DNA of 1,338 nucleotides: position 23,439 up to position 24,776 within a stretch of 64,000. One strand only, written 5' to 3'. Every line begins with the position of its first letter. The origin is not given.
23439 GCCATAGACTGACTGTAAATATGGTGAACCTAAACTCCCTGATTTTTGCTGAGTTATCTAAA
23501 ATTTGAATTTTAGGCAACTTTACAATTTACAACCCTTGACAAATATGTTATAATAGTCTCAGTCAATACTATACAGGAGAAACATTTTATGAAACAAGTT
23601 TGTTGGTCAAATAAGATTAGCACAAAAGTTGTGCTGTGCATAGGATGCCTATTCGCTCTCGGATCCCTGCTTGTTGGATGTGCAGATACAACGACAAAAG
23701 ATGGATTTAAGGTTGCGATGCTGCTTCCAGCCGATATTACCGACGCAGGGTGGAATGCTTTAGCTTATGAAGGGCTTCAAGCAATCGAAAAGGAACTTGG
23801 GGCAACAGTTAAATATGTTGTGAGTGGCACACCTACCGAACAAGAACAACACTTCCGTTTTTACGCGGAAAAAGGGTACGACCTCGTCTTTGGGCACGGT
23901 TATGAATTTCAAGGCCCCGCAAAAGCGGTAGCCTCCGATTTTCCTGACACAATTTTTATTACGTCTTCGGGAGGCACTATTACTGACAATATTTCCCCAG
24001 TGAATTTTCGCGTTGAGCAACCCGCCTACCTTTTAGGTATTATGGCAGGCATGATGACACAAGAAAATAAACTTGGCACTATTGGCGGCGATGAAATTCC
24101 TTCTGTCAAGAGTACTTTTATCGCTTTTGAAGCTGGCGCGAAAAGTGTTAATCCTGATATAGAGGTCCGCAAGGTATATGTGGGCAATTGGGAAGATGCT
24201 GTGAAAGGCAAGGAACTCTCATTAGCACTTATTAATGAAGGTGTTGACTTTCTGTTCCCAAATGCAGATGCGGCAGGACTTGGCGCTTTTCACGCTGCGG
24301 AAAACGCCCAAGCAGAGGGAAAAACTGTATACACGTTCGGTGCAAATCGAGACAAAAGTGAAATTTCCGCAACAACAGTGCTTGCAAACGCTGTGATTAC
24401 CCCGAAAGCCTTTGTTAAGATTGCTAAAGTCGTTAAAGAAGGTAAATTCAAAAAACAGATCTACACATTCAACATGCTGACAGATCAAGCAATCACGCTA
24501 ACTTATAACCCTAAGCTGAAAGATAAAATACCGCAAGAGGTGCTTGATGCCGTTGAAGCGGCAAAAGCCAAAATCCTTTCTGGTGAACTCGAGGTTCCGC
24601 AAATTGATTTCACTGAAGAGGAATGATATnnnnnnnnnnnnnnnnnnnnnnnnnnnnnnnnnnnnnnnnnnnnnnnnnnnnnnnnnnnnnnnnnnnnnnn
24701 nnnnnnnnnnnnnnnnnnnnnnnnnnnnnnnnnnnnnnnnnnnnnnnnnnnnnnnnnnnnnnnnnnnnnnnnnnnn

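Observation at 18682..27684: Contiguous locus of two LarA-family proteins, a TRAP permease lacking its binding protein, a BMP lipoprotein, Sec-FDH and a cupin: candidate uncharacterised hydroxy-acid uptake and conversion system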

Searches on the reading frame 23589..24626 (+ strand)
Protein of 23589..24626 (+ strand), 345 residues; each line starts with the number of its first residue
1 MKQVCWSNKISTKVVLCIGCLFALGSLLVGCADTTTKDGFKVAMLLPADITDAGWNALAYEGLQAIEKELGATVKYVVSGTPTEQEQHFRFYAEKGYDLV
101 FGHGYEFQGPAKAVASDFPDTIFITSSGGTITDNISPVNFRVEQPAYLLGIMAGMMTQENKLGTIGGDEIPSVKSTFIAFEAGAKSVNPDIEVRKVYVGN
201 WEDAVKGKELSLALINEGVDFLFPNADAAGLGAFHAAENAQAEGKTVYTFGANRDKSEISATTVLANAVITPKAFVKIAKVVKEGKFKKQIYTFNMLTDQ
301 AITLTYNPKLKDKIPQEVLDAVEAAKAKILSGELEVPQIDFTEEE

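Call 3: search_protein_families(library=pfam, proteins=[window:23589-24626:+])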
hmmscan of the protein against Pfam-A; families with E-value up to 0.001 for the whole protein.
window:23589-24626:+ (345 aa): 2 families
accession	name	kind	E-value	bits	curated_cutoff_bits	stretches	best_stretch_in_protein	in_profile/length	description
PF02608.20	Bmp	-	3.1e-58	197.6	24.1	1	41-339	3-300/301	ABC transporter substrate-binding protein PnrA-like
PF13407.12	Peripla_BP_4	-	2.3e-06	27.8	35.1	0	179-253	138-219/258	Periplasmic binding protein domain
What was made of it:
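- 23589..24626 (+): BMP/PnrA-family lipoprotein; ABC-type substrate-binding protein; first gene of the separate block. PF02608 E 3.1e-58 (call 3).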

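Call 20: search_protein_families(library=ncbifam, proteins=[window:23589-24626:+])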
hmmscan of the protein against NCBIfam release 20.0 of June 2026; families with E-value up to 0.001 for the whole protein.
window:23589-24626:+ (345 aa): 1 family
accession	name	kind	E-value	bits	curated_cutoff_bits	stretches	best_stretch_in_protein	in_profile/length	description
NF047927.1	ABC_BMP_B6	equivalog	2.2e-37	128.9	400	1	41-340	4-303/314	putative B6 ABC transporter substrate-binding protein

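Call 41: find_homologous_proteins(query=window:23589-24626:+, max_evalue=1e-10)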
Query window:23589-24626:+ (345 aa): 1567 proteins with E <= 1e-10 among 8000 candidates; the best 120 are listed.
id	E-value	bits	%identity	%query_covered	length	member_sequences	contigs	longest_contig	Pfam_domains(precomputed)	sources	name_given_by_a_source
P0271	1.5e-219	746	97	100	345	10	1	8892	PF13407.13,PF02608.21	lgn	-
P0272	3.5e-204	695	91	100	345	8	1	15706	PF02608.21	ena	-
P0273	9.6e-195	664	87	100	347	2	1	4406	PF02608.21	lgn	-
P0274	8.9e-190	648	86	100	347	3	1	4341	PF02608.21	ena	-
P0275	9.2e-189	645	84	100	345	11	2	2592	PF02608.21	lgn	-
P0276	1.8e-185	634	83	99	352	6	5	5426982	PF02608.21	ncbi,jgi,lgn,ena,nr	ncbi:BMP family protein [Candidatus Poribacteria bacterium]|nr:BMP family protein [Candidatus Poriba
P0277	2.7e-185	633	83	100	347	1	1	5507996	PF02608.21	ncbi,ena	-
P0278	7.3e-181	619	81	100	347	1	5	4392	PF02608.21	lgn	-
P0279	1.1e-180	618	82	100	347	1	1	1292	PF02608.21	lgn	-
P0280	2.1e-180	617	82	100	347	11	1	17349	PF02608.21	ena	-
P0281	9.3e-180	615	81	100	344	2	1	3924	PF02608.21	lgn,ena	-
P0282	1.0e-179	615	82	99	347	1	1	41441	PF02608.21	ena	-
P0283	1.4e-179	615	79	100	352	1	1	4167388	PF02608.21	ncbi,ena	-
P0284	1.3e-177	608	80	100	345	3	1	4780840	PF02608.21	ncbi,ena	-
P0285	6.6e-176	603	78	100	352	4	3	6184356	PF02608.21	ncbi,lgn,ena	-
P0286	1.1e-175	602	84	94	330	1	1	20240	PF02608.21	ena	-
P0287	1.1e-173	595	77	100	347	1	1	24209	PF02608.21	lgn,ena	-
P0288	1.8e-171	588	77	100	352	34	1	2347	PF02608.21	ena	-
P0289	5.4e-167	573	86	88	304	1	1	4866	PF02608.21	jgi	-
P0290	2.3e-166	571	86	88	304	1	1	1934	PF02608.21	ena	-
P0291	6.0e-166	570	85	88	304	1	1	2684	PF02608.21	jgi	jgi:basic membrane lipoprotein Med (substrate-binding protein (PBP1-ABC) superfamily)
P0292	1.8e-165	568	74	100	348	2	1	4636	PF13407.13,PF02608.21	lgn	-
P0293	2.0e-165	568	74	100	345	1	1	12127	PF13407.13,PF02608.21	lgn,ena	-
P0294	1.7e-164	565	72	100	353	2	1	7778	PF02608.21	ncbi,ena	-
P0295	8.7e-164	563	80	91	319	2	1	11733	PF02608.21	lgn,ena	-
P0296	1.4e-163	562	73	99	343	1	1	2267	PF02608.21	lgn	-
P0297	1.6e-163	562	74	99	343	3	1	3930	PF02608.21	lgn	-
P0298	3.2e-162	558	74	99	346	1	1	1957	PF02608.21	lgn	-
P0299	6.4e-162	557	73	100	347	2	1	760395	PF02608.21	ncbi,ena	-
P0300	1.1e-161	556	72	99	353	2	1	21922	PF02608.21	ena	-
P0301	1.2e-161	556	74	100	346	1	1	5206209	PF02608.21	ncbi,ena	-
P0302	6.0e-161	553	73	100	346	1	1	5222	PF02608.21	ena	-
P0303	8.6e-161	553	74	100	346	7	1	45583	PF02608.21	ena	-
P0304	3.7e-160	551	74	98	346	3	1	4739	PF02608.21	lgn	-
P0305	4.4e-160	550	72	100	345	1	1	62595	PF02608.21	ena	-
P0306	1.1e-159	549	73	100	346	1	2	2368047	PF02608.21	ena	-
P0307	3.6e-159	547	72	99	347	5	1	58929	PF02608.21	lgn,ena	-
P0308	8.9e-159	546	74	97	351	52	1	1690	PF02608.21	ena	-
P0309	1.9e-158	545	73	100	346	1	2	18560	PF02608.21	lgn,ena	-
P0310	3.6e-158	544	71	100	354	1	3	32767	PF02608.21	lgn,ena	-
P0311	4.9e-158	544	74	97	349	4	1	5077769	PF02608.21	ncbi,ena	-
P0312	5.5e-158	544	72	100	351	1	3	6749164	PF02608.21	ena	-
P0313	9.9e-158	543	71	100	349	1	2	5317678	PF02608.21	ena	-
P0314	1.1e-157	543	73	96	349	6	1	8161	PF02608.21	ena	-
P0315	1.3e-157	542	73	98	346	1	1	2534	PF02608.21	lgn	-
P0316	5.3e-157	540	72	97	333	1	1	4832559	PF13407.13,PF02608.21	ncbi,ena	-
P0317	1.1e-156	539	72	98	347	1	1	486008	PF02608.21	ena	-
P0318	1.2e-156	539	69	100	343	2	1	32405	PF02608.21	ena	-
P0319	1.5e-156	539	74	94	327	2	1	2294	PF13407.13,PF02608.21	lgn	-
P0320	1.6e-156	539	71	100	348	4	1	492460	PF02608.21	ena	-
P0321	2.1e-156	538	71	100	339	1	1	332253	PF02608.21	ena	-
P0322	3.1e-156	538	76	94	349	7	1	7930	PF02608.21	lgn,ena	-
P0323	3.8e-156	538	71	100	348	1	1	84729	PF02608.21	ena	-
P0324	4.4e-156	537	72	100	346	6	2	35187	PF02608.21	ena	-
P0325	4.9e-156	537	73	97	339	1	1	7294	PF02608.21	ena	-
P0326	7.1e-156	537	70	100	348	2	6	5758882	PF02608.21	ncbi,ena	-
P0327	9.7e-156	536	70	100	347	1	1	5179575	PF02608.21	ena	-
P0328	1.0e-155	536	70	100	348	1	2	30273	PF02608.21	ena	-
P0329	1.0e-155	536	70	100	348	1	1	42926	PF02608.21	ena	-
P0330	1.1e-155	536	70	100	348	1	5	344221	PF02608.21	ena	-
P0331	1.2e-155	536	70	100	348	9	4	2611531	PF02608.21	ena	-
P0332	1.2e-155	536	72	98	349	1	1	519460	PF02608.21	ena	-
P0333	1.5e-155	536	70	100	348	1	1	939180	PF02608.21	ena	-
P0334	1.5e-155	536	73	95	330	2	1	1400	PF02608.21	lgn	-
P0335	2.1e-155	535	74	96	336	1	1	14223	PF02608.21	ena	-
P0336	2.6e-155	535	70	100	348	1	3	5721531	PF02608.21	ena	-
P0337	2.6e-155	535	70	100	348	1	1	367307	PF02608.21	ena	-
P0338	2.7e-155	535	71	100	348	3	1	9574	PF02608.21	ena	-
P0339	2.8e-155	535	72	99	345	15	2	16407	PF02608.21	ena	-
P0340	3.7e-155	534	70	100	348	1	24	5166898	PF02608.21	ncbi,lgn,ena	-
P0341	3.7e-155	534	70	100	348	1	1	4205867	PF02608.21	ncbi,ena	-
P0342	7.9e-155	533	73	96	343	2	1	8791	PF02608.21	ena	-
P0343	9.5e-155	533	70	100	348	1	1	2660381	PF02608.21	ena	-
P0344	1.3e-154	532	70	100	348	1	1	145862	PF02608.21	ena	-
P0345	2.0e-154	532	72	100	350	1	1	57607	PF13407.13,PF02608.21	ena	-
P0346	2.6e-154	532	70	100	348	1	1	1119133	PF02608.21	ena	-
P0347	2.8e-154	531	72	100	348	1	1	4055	PF13407.13,PF02608.21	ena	-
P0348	2.8e-154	531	69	100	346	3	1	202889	PF02608.21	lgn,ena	-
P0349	3.8e-154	531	71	100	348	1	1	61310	PF02608.21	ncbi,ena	-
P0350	8.2e-154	530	71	100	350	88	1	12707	PF02608.21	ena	-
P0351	1.7e-153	529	70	100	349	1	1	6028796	PF02608.21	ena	-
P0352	2.1e-153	529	73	98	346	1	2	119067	PF02608.21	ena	-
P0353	2.2e-153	528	70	100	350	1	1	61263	PF13407.13,PF02608.21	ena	-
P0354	2.3e-153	528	68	100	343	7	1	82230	PF02608.21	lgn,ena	-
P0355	2.7e-153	528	70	97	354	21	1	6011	PF02608.21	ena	-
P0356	7.9e-153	527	72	98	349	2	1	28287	PF02608.21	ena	-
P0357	1.1e-152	526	72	99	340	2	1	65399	PF02608.21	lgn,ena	-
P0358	1.2e-152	526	70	100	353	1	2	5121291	PF02608.21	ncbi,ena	-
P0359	1.3e-152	526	73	94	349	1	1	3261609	PF02608.21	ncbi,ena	-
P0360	1.7e-152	526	76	91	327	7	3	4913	PF02608.21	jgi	jgi:basic membrane lipoprotein Med (substrate-binding protein (PBP1-ABC) superfamily)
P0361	1.9e-152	525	69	100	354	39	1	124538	PF02608.21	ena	-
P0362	2.4e-152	525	70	100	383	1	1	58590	PF02608.21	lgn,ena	-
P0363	2.8e-152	525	69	100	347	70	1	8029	PF02608.21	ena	-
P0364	3.3e-152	525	70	100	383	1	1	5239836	PF02608.21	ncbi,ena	-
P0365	4.5e-152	524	73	94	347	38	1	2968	PF02608.21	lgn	-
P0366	6.0e-152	524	73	94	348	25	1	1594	PF02608.21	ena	-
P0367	8.1e-152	523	69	100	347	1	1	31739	PF02608.21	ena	-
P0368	8.7e-152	523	69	100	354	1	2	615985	PF02608.21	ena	-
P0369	1.1e-151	523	69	100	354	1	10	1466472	PF02608.21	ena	-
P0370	1.2e-151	523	69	100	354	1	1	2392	PF02608.21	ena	-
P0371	1.3e-151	523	73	94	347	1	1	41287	PF02608.21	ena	-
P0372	1.4e-151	522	68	100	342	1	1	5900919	PF02608.21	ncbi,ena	-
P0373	1.9e-151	522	69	100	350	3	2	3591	PF02608.21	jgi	-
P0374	3.1e-151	521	69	100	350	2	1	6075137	PF13407.13,PF02608.21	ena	-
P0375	4.3e-151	521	68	100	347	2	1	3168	PF02608.21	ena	-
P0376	4.5e-151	521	70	100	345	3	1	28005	PF02608.21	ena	-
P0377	5.1e-151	521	67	100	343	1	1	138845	PF13407.13,PF02608.21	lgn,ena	-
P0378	7.3e-151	520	71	97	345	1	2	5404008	PF02608.21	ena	-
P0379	1.2e-150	519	69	100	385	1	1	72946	PF02608.21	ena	-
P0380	2.6e-150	518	69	100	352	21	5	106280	PF02608.21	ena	-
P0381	3.0e-150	518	67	100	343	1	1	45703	PF02608.21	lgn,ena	-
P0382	4.6e-150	518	68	100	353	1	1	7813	PF02608.21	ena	-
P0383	5.7e-150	517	69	100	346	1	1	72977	PF02608.21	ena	-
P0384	7.2e-150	517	70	100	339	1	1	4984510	PF02608.21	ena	-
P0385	1.3e-149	516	69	100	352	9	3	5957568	PF02608.21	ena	-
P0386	1.5e-149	516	69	100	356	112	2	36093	PF02608.21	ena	-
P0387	2.9e-149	515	73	94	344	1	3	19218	PF02608.21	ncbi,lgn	-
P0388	4.8e-149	514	66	100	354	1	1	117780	PF02608.21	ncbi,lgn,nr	ncbi:BMP family ABC transporter substrate-binding protein [Candidatus Poribacteria bacterium]|nr:BMP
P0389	4.8e-149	514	71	97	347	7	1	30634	PF02608.21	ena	-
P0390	7.4e-149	514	70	100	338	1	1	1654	PF02608.21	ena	-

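Call 42: find_encoding_contigs(protein=P0311, flank=10000, max_places=2)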
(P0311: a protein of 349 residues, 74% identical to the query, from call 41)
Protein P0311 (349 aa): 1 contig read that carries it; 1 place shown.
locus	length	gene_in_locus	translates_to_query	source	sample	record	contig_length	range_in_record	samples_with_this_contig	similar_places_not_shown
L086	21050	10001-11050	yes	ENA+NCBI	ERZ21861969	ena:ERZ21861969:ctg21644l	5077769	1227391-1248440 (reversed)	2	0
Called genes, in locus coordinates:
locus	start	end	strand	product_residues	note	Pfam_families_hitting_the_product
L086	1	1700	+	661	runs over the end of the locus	PF07584:BatA, PF13519:VWA_2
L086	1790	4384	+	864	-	PF05762:VWA_CoxE (faint), PF13519:VWA_2, PF00092:VWA, PF13519:VWA_2, PF13768:VWA_3, PF07090:GATase1_like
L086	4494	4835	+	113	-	-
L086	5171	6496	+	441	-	PF13175:AAA_15 (weak), PF13476:AAA_23 (faint), PF13304:AAA_21, PF13175:AAA_15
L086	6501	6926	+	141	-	-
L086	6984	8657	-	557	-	PF02776:TPP_enzyme_N, PF00205:TPP_enzyme_M, PF02775:TPP_enzyme_C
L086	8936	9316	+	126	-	PF13340:DUF4096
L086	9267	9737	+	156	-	PF01609:DDE_Tnp_1, PF13586:DDE_Tnp_1_2 (weak)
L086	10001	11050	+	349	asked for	PF02608:Bmp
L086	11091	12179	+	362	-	PF00111:Fer2 (weak), PF13510:Fer2_4, PF12838:Fer4_7, PF13187:Fer4_9 (weak), PF13237:Fer4_10 (weak), PF22117:Fer4_Nqo3, PF04879:Molybdop_Fe4S4, PF00384:Molybdopterin, +2 more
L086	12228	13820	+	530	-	PF00384:Molybdopterin, PF01568:Molydop_binding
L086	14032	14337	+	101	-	PF05899:Cupin_3 (weak), PF07883:Cupin_2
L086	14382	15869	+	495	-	PF02789:Peptidase_M17_N, PF00883:Peptidase_M17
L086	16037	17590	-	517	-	PF00682:HMGL-like, PF22617:HCS_D2, PF08502:LeuA_dimer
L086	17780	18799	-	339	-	PF18152:DAHP_snth_FXD, PF00793:DAHP_synth_1, PF03102:NeuB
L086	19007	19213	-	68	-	-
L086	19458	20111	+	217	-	PF00485:PRK, PF13238:AAA_18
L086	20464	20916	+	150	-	PF27746:Small_heat_shock_put (weak), PF00011:HSP20, PF17886:ArsA_HSP20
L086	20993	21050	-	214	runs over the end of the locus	PF00230:MIP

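Call 43: find_encoding_contigs(protein=P0341, flank=10000, max_places=2)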
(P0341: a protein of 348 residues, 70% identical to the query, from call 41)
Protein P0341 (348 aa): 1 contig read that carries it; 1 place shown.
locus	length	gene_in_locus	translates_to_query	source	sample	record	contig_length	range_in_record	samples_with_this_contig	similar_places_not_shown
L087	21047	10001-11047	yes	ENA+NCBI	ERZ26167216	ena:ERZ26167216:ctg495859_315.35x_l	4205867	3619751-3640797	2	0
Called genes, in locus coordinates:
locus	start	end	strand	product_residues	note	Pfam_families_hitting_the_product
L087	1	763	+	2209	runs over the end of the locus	PF05359:DUF748, PF27051:TamB_N (faint), PF04357:TamB (faint)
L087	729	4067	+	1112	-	PF07244:POTRA (weak), PF01103:Omp85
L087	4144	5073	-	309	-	PF02653:BPD_transp_2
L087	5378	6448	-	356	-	PF02653:BPD_transp_2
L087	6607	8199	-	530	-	PF00005:ABC_tran, PF13304:AAA_21 (faint), PF00005:ABC_tran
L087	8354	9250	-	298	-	PF14100:DUF6807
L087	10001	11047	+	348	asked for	PF02608:Bmp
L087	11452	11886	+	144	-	-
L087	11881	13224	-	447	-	PF13546:DDE_5, PF01609:DDE_Tnp_1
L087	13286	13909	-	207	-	-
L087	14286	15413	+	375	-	PF13510:Fer2_4, PF12837:Fer4_6 (faint), PF22117:Fer4_Nqo3, PF12838:Fer4_7, PF13187:Fer4_9 (weak), PF00037:Fer4 (weak), PF04879:Molybdop_Fe4S4, PF00384:Molybdopterin, +1 more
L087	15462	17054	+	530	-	PF00384:Molybdopterin, PF01568:Molydop_binding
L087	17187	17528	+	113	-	PF13744:HTH_37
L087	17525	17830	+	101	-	PF07883:Cupin_2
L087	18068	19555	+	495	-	PF02789:Peptidase_M17_N, PF00883:Peptidase_M17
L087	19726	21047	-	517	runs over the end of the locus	PF00682:HMGL-like, PF22617:HCS_D2, PF08502:LeuA_dimer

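Call 63: search_protein_families(library=pfam, proteins=[L087:8354-9250:-, L087:6607-8199:-], max_evalue=0.001)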
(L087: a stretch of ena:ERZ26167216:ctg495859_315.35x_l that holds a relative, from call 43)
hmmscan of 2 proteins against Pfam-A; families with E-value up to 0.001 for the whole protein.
L087:8354-9250:- (298 aa): 1 family
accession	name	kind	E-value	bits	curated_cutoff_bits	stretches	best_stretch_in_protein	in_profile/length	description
PF14100.11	DUF6807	-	3.4e-28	99.4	27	1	40-287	26-267/270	Family of unknown function (DUF6807)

L087:6607-8199:- (530 aa): 4 families
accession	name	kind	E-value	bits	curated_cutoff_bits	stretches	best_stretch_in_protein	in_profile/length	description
PF00005.33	ABC_tran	-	4.1e-48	163.9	25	2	22-193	2-137/137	ABC transporter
PF13304.12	AAA_21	-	2.4e-07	31.5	27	0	163-222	236-298/304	AAA domain, putative AbiEii toxin, Type IV TA system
PF13476.12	AAA_23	-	0.00073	20.7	27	0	18-51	10-39/201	AAA domain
PF13555.12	AAA_29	-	0.00092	19.4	27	0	24-48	15-39/61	P-loop containing region of AAA domain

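Call 72: find_encoding_contigs(protein=P0364, flank=10000, max_places=2)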
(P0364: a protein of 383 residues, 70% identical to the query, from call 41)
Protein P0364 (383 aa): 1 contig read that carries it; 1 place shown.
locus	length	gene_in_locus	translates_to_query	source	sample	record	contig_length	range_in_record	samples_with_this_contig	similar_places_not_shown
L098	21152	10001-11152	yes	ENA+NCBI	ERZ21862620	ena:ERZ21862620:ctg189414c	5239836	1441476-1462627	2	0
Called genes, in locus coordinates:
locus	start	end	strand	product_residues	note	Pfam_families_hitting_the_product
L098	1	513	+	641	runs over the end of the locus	PF06068:TIP49 (weak), PF00004:AAA, PF17862:AAA_lid_3, PF01434:Peptidase_M41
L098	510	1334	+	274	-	PF00809:Pterin_bind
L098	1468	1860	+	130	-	PF01648:ACPS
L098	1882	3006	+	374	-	-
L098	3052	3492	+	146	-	PF01597:GCV_H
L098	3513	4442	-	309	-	PF02653:BPD_transp_2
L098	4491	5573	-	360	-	PF02653:BPD_transp_2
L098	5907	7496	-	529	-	PF00005:ABC_tran, PF13304:AAA_21 (faint), PF00005:ABC_tran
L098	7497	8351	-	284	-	PF14100:DUF6807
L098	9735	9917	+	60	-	-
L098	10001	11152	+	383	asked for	PF02608:Bmp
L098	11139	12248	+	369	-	PF02608:Bmp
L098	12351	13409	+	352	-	PF02608:Bmp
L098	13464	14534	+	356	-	PF00111:Fer2 (weak), PF13510:Fer2_4, PF22117:Fer4_Nqo3, PF12838:Fer4_7, PF13187:Fer4_9 (weak), PF00037:Fer4 (weak), PF04879:Molybdop_Fe4S4, PF00384:Molybdopterin, +2 more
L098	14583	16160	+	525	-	PF00384:Molybdopterin, PF01568:Molydop_binding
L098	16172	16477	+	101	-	PF05899:Cupin_3 (weak), PF07883:Cupin_2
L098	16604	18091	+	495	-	PF02789:Peptidase_M17_N, PF00883:Peptidase_M17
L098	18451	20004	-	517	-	PF00682:HMGL-like, PF22617:HCS_D2, PF08502:LeuA_dimer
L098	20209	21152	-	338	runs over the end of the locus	PF18152:DAHP_snth_FXD, PF00793:DAHP_synth_1, PF03102:NeuB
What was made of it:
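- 23589..24626 (+): Orthologs lie next to ABC ATPase and permease genes in L087 and L098 (calls 43, 72).
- On BMP/PnrA-type ABC substrate-binding lipoprotein: Present divergently next to orthologs in L087 and L098 (calls 43, 72, 63).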

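Call 73: find_encoding_contigs(protein=P0372, flank=10000, max_places=2)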
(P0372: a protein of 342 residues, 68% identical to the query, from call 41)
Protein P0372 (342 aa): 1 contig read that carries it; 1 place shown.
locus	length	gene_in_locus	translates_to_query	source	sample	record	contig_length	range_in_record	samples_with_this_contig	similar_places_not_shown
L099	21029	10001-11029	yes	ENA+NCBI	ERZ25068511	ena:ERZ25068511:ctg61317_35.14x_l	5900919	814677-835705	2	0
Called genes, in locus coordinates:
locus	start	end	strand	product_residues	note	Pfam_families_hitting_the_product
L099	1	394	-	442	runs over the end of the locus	PF00089:Trypsin, PF13365:Trypsin_2, PF00595:PDZ (weak), PF13180:PDZ_2, PF17820:PDZ_6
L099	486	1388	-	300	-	PF01882:DUF58, PF13519:VWA_2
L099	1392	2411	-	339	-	PF20030:bpMoxR, PF07726:AAA_3, PF07728:AAA_5, PF17863:AAA_lid_2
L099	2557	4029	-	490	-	PF08757:CotH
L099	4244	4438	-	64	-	-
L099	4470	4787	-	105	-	-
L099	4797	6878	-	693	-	PF25174:Beta-prop_THOC3, PF23381:Beta-prop_IFT122_1st, PF23414:Beta-prop_EML_2, PF24807:WD40_CDC20-Fz, PF24814:WD40_Prp19, PF00400:WD40, PF25175:Beta-prop_WDR5, PF23381:Beta-prop_IFT122_1st, +69 more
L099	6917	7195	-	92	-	-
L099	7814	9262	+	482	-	PF00884:Sulfatase, PF01663:Phosphodiest (faint), PF16347:SGSH_C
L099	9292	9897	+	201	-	PF22778:VCPO_2nd (faint), PF01569:PAP2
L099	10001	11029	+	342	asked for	PF02608:Bmp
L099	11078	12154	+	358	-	PF00111:Fer2 (weak), PF13510:Fer2_4, PF12837:Fer4_6 (weak), PF22117:Fer4_Nqo3, PF12838:Fer4_7, PF13187:Fer4_9 (weak), PF04879:Molybdop_Fe4S4, PF00384:Molybdopterin, +2 more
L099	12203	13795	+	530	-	PF00384:Molybdopterin, PF01568:Molydop_binding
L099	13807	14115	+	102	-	PF07883:Cupin_2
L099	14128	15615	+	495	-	PF02789:Peptidase_M17_N, PF00883:Peptidase_M17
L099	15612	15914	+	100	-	-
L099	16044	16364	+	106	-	-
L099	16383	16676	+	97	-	-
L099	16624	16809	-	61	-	-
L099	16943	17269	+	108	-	PF13744:HTH_37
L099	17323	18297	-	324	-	PF06067:DUF932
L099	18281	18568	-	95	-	PF04365:BrnT_toxin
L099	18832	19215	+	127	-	-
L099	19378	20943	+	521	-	PF12161:HsdM_N, PF02384:N6_Mtase, PF05175:MTS (faint), PF01170:UPF0020 (weak)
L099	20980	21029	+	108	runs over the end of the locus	PF13744:HTH_37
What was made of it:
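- On BMP/PnrA-type ABC substrate-binding lipoprotein: Absent in L086 and L099 (calls 42, 73).
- L087 and L098 have divergent ABC ATPase and permease genes (calls 42, 43, 72, 73, 63). In L087 and L098 it is beside canonical BMP-type ABC transporter genes (calls 42, 43, 72, 73).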
